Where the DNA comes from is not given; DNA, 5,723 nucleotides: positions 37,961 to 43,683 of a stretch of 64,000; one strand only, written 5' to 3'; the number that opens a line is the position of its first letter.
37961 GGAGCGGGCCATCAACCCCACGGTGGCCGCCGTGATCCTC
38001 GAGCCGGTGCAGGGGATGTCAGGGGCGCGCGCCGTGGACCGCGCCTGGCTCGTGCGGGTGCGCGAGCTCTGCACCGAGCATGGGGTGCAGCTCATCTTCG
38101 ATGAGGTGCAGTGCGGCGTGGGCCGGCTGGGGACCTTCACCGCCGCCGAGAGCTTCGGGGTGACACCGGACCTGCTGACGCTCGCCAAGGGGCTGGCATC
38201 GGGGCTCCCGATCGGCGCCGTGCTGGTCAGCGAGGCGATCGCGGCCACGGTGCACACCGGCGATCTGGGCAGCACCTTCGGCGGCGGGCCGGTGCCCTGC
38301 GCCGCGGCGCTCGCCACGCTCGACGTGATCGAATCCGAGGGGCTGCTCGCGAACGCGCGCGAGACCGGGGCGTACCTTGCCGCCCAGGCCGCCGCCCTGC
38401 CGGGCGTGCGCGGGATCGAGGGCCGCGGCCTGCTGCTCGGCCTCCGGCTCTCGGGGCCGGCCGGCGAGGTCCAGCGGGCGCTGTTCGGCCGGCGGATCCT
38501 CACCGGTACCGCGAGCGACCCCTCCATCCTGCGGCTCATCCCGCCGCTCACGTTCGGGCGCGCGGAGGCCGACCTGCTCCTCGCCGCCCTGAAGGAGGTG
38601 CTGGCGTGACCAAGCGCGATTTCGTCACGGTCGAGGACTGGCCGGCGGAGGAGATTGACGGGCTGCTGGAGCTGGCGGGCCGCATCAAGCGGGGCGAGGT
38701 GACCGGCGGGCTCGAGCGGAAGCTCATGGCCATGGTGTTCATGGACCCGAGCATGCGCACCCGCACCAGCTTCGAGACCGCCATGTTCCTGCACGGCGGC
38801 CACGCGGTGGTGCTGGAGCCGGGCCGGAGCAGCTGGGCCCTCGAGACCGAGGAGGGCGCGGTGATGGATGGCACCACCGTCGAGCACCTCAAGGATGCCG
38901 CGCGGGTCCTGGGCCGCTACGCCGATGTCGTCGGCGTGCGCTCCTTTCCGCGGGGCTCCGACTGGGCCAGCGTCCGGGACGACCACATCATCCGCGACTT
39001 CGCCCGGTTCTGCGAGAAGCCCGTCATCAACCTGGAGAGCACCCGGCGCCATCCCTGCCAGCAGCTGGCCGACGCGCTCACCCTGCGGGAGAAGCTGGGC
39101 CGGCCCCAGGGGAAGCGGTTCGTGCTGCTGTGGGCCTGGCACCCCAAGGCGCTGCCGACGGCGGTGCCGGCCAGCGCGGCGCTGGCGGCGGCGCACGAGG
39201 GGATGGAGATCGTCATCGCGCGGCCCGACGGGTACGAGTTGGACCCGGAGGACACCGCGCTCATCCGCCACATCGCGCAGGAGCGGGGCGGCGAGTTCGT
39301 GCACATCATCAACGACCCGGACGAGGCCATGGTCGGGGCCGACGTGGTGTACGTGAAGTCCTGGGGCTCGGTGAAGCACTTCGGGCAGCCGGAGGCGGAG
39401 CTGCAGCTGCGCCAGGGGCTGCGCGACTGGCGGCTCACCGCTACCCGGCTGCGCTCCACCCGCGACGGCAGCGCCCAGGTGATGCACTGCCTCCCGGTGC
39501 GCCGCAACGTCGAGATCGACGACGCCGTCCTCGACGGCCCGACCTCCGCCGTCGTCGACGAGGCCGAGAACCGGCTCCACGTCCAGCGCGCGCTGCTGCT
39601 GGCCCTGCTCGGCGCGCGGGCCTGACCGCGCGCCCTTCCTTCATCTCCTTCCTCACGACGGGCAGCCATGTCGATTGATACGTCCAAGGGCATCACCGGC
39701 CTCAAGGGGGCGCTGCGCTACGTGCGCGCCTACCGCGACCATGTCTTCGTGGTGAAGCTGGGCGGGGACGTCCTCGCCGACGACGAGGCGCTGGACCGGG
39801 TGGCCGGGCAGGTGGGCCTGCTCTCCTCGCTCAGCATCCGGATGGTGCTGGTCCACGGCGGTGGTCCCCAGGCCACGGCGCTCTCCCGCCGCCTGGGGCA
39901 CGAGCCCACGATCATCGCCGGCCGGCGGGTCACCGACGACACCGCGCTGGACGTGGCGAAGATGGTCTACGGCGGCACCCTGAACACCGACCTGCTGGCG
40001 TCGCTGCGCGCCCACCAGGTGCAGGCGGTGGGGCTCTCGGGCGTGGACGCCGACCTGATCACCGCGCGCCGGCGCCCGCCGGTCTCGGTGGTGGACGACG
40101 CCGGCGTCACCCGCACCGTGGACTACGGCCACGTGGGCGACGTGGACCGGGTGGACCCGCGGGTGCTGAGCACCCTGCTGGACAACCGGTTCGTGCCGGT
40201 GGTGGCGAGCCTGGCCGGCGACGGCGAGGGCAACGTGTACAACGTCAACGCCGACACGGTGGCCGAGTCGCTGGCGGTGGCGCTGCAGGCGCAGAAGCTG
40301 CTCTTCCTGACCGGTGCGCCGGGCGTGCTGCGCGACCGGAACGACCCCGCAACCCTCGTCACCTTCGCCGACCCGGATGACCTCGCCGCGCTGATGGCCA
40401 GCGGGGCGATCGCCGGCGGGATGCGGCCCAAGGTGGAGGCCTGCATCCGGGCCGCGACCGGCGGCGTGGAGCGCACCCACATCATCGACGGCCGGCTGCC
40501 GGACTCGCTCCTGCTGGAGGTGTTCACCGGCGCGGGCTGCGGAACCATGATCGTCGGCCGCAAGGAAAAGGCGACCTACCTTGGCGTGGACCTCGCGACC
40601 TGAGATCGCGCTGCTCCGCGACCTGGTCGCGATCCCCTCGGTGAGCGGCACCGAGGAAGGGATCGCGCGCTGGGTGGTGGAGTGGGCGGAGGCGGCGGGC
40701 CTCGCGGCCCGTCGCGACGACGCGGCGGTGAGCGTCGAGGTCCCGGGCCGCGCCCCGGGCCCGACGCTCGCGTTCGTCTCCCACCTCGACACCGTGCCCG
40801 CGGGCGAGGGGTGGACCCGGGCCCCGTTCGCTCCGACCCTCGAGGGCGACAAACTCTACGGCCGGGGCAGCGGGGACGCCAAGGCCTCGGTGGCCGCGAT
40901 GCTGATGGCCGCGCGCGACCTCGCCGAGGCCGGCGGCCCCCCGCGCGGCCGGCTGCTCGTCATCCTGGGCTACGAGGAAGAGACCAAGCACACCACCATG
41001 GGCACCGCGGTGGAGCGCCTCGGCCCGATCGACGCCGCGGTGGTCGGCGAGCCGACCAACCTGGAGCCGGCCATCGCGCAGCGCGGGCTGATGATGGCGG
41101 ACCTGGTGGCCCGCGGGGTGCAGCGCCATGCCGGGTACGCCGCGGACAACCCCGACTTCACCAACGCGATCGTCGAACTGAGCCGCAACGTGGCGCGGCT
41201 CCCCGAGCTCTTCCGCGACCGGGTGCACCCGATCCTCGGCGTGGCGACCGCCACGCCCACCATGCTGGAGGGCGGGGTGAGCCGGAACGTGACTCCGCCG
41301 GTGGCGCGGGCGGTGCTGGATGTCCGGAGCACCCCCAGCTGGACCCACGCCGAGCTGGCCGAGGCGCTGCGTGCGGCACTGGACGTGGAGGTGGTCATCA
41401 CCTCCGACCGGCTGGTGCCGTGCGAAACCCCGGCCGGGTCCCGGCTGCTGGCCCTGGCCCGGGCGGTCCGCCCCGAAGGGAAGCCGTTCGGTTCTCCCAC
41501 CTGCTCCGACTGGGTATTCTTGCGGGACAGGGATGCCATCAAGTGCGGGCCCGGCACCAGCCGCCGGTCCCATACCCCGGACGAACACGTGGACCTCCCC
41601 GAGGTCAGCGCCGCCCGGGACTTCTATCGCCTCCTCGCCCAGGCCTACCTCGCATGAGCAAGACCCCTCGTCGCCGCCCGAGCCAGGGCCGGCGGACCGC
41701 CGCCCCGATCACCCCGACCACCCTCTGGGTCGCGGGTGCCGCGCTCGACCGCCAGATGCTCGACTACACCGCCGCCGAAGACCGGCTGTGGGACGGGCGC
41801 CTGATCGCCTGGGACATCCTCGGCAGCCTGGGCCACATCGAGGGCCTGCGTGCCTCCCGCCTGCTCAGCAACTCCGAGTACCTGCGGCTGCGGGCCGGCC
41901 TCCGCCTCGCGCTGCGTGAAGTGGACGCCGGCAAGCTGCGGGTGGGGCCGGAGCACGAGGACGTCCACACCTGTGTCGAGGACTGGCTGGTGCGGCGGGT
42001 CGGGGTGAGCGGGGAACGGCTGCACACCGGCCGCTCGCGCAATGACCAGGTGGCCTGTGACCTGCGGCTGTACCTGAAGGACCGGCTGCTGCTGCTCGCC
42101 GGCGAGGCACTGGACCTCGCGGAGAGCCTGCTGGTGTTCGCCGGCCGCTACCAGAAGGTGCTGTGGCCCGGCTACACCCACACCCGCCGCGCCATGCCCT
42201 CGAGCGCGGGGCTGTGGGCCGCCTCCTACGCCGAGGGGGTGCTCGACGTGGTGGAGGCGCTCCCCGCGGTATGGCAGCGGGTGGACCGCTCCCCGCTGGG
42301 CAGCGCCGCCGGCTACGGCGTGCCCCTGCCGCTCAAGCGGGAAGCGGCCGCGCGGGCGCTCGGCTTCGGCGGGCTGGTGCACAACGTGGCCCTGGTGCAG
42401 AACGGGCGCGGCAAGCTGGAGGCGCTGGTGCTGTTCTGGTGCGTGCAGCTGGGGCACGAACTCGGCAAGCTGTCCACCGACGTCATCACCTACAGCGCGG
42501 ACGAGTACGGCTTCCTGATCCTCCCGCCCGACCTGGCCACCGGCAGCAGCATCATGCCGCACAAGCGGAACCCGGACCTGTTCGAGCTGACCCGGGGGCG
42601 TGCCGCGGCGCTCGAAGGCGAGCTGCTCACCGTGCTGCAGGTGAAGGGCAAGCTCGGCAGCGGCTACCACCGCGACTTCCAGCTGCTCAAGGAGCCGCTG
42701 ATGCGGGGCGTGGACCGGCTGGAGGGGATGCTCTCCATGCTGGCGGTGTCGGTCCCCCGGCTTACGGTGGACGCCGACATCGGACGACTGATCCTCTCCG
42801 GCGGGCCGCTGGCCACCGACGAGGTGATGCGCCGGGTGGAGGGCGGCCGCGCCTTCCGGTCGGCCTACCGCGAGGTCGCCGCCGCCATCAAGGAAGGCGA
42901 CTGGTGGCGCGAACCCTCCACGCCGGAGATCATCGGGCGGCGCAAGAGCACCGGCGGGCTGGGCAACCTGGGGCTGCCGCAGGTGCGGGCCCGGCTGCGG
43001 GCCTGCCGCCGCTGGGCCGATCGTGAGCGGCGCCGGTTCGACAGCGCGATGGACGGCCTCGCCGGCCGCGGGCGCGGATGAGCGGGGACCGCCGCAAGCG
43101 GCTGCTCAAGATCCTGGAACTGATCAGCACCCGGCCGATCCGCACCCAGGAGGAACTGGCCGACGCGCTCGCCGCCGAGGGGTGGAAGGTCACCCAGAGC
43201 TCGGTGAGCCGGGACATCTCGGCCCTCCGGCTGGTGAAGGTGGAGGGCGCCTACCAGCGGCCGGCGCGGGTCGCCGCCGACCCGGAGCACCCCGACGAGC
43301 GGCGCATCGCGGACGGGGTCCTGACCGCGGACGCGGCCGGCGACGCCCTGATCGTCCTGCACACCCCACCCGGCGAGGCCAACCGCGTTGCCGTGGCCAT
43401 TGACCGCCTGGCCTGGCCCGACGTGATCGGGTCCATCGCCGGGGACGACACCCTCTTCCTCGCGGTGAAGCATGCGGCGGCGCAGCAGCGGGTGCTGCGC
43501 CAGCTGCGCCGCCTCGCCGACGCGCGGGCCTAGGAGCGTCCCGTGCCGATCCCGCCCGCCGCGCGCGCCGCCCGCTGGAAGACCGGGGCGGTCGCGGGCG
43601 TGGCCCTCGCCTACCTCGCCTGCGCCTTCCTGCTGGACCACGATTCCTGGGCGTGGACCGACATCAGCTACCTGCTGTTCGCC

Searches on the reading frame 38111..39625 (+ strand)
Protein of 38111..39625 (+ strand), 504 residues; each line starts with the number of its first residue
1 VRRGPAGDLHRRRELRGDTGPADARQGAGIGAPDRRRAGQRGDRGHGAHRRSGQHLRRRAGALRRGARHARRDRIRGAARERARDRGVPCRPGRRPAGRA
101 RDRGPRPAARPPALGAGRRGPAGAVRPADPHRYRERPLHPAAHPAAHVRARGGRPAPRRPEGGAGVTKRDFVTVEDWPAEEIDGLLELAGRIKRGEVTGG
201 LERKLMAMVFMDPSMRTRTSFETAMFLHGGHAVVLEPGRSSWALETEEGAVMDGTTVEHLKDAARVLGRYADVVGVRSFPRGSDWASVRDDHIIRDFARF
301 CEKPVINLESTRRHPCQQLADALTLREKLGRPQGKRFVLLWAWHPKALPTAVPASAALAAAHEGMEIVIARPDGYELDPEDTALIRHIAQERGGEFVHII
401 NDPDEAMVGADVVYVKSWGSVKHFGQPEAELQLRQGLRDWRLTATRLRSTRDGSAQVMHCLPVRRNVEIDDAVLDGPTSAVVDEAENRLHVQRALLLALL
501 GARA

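Call 72: search_protein_families(library=pfam, proteins=[window:38111-39625:+], max_evalue=0.01)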
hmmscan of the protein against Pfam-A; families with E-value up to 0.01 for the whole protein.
window:38111-39625:+ (504 aa): 2 families
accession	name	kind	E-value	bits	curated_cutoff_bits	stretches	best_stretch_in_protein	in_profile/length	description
PF02729.26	OTCace_N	-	1.6e-33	116.3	29.9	1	169-327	1-148/148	Aspartate/ornithine carbamoyltransferase, carbamoyl-P binding domain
PF00185.30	OTCace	-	8.8e-32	110.8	29.4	1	354-498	17-156/157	Aspartate/ornithine carbamoyltransferase, Asp/Orn binding domain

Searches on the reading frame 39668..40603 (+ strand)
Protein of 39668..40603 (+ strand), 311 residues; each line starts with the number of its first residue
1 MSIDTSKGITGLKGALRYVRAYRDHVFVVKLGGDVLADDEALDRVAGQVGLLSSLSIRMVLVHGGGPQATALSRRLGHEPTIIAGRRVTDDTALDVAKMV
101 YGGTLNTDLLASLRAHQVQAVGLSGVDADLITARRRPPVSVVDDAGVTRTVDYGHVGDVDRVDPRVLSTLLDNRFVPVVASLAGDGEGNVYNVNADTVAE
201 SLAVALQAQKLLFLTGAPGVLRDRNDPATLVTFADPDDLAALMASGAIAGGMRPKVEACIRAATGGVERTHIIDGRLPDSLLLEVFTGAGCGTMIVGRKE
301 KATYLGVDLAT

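Call 16: search_protein_families(library=pfam, proteins=[window:39668-40603:+], max_evalue=0.001)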
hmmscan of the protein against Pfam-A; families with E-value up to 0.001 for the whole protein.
window:39668-40603:+ (311 aa): 1 family
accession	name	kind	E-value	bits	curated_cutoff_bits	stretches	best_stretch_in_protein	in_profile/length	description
PF00696.33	AA_kinase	-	1.8e-51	175.6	24.9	1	26-274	2-234/234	Amino acid kinase family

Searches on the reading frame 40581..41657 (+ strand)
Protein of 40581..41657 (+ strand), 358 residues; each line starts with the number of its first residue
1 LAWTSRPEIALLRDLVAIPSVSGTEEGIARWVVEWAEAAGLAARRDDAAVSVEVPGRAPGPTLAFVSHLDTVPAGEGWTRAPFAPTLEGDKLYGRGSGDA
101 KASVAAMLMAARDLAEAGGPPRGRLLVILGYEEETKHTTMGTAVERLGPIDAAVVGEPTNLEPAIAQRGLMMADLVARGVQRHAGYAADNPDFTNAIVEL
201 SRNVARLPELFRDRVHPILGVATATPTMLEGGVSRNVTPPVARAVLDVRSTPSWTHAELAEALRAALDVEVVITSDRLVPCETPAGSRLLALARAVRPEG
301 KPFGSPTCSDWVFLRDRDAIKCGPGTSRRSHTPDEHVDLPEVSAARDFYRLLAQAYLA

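Call 16: search_protein_families(library=pfam, proteins=[window:40581-41657:+], max_evalue=0.001)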
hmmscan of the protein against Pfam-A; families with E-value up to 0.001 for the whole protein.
window:40581-41657:+ (358 aa): 3 families
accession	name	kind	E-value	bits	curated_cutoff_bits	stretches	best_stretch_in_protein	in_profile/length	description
PF01546.33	Peptidase_M20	-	2.9e-28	99.6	24.6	1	64-354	1-205/206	Peptidase family M20/M25/M40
PF07687.19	M20_dimer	-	9.7e-14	51.7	21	1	165-270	1-102/107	Peptidase dimerisation domain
PF04389.22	Peptidase_M28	-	0.00012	22.4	21.3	1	50-134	2-68/193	Peptidase family M28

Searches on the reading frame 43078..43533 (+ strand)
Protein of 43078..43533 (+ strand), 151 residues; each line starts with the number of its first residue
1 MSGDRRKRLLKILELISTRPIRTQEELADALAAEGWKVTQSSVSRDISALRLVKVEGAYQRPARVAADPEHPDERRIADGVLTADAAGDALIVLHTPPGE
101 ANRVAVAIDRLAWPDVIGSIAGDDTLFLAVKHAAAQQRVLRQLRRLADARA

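Call 22: search_protein_families(library=pfam, proteins=[window:43078-43533:+], max_evalue=0.001)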
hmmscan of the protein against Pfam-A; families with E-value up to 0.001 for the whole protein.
window:43078-43533:+ (151 aa): 2 families
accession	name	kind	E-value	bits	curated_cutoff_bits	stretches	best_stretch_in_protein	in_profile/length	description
PF02863.23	Arg_repressor_C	-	5.5e-19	68.2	25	1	79-144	3-67/68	Arginine repressor, C-terminal domain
PF01316.27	Arg_repressor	-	2.2e-15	56.6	27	1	5-56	3-54/70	Arginine repressor, DNA binding domain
